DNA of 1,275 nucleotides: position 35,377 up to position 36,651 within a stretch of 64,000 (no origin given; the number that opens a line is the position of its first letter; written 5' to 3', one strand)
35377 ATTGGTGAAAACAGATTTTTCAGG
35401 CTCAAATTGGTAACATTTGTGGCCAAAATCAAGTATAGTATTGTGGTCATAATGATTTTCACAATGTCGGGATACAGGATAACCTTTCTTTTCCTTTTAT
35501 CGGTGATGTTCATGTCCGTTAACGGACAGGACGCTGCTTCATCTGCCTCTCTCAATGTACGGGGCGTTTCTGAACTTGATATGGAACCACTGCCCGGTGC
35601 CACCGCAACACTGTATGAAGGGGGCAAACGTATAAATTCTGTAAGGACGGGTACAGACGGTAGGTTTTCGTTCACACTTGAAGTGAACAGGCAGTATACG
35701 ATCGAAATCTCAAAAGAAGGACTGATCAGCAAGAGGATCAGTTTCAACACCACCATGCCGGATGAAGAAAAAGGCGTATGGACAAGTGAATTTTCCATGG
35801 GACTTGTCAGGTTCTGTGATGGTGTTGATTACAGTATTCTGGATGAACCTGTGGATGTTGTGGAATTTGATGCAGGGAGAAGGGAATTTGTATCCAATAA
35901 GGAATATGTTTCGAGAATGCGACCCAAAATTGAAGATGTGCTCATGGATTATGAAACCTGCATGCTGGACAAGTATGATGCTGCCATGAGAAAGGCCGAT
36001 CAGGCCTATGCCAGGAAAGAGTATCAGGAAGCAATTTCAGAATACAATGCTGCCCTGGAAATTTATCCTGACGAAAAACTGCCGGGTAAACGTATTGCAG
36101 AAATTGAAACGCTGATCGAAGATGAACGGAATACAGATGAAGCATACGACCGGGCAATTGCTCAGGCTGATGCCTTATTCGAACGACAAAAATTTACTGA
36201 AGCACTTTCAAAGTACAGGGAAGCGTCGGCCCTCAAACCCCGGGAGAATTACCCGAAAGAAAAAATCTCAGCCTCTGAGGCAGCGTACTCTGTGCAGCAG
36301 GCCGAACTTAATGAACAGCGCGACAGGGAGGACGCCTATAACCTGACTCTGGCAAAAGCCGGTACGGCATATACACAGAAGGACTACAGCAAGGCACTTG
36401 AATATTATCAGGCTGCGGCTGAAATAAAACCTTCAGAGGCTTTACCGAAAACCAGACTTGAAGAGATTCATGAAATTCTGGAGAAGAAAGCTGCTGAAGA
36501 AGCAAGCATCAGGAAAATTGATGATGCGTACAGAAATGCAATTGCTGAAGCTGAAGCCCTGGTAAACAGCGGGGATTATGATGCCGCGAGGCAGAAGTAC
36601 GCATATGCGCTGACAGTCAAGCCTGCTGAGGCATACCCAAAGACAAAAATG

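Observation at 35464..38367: Giant ~62-aa tandem-repeat protein translationally coupled to the BtuF-like gene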

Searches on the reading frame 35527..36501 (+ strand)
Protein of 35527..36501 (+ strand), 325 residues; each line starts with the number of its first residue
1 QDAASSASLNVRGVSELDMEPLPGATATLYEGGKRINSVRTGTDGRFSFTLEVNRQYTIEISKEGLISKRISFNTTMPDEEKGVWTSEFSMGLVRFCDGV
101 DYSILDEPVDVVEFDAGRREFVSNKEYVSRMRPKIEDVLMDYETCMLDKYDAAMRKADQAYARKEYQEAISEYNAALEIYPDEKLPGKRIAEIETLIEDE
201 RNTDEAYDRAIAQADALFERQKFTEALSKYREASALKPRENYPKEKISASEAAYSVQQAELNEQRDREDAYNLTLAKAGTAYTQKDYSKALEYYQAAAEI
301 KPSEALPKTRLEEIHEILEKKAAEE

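Call 56: predict_structure(alignment_id=A3)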
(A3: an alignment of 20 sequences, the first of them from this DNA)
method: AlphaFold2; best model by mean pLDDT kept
length: 325 residues; sequences in the alignment: 20
mean_pLDDT: 93.9   pTM: 0.66
mean pLDDT of the five models: 93.9, 93.8, 93.3, 92.5, 92.5
residues with pLDDT >= 90: 299; 70-90: 19; 50-70: 3; < 50: 4
segments of 3 or more residues with pLDDT < 50: 1-4
pLDDT, mean of each block of 10 residues (from residue 1): 66 95 97 95 97 95 96 93 91 93 95 94 96 95 96 98 97 97 96 96 96 98 96 95 96 93 93 95 94 95 92 92 80
secondary structure, 60 per line:
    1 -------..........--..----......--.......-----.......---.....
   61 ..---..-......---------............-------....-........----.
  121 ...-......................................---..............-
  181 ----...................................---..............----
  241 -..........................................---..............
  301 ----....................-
elements in order: E8-17 E26-31 E34-40 E46-52 E56-62 E69-74 E84-95 H103-106 E108-115 E120-123 H125-162 H166-179 H185-219 H223-236 H242-283 H287-300 H305-324

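Call 58: fold_search(model_id=the predicted structure, library=pdb)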
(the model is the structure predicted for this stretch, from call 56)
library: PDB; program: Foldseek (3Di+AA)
matches with E <= 10: 1393; with E <= 0.001: 58
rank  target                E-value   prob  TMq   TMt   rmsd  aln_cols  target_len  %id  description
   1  4v4c_B                8.5e-07  1.00  0.21  0.24   3.2        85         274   25  Crystal Structure of Pyrogallol-Phloroglucinol Transhydroxylase from Pelobacter acidigallici (released 2014-07-09)
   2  8fia_A                1.1e-05  1.00  0.22  0.04   7.6       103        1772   13  The structure of fly Teneurin self assembly (released 2023-05-03)
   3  6fb3_A                2.1e-05  1.00  0.20  0.04   3.6        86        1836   19  Teneurin 2 Partial Extracellular Domain (released 2018-03-28)
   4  9qhc_B                2.8e-05  1.00  0.16  0.18  24.6       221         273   21  Crystal structure of 8-repeat CTPR protein with eliminated coordination sites (released 2025-10-22)
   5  9qhc_A                3.4e-05  1.00  0.16  0.18  20.2       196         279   23  Crystal structure of 8-repeat CTPR protein with eliminated coordination sites (released 2025-10-22)
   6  6v8e_B                3.6e-05  1.00  0.13  0.35  26.5       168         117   23  Computationally designed C3-symmetric homotrimer from TPR repeat protein (released 2020-08-12)
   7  9qhb                  3.8e-05  1.00  0.15  0.18  19.6       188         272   22  Crystal structure of 16-repeat CTPR protein with eliminated coordination sites (released 2025-10-22)
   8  8chy                  3.8e-05  1.00  0.16  0.18  23.2       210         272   20  Crystal structure of an 8-repeat consensus TPR superhelix with Zinc. (released 2024-02-21)
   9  6v8e_A                4.8e-05  1.00  0.13  0.34  26.4       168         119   23  Computationally designed C3-symmetric homotrimer from TPR repeat protein (released 2020-08-12)
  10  6v8e_D                6.7e-05  1.00  0.13  0.35  26.4       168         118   23  Computationally designed C3-symmetric homotrimer from TPR repeat protein (released 2020-08-12)
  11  6vfh_A                6.7e-05  1.00  0.13  0.34  25.9       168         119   22  De novo designed tetrahedral nanoparticle T33_dn10 (released 2020-08-12)
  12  6hif_Y                8.0e-05  1.00  0.21  0.71   3.0        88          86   18  Kuenenia stuttgartiensis hydrazine dehydrogenase complex (released 2019-04-17)
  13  5omp                  9.0e-05  0.99  0.15  0.12  35.8       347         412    7  Human FKBP5 protein (released 2017-11-08)
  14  5td3_A                9.5e-05  1.00  0.24  0.25   7.1       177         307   15  Crystal structure of Catechol 1,2-dioxygenase from Burkholderia vietnamiensis (released 2016-11-02)
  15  2nsm                  9.5e-05  1.00  0.20  0.17   3.9        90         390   17  Crystal structure of the human carboxypeptidase N (Kininase I) catalytic domain (released 2007-04-24)
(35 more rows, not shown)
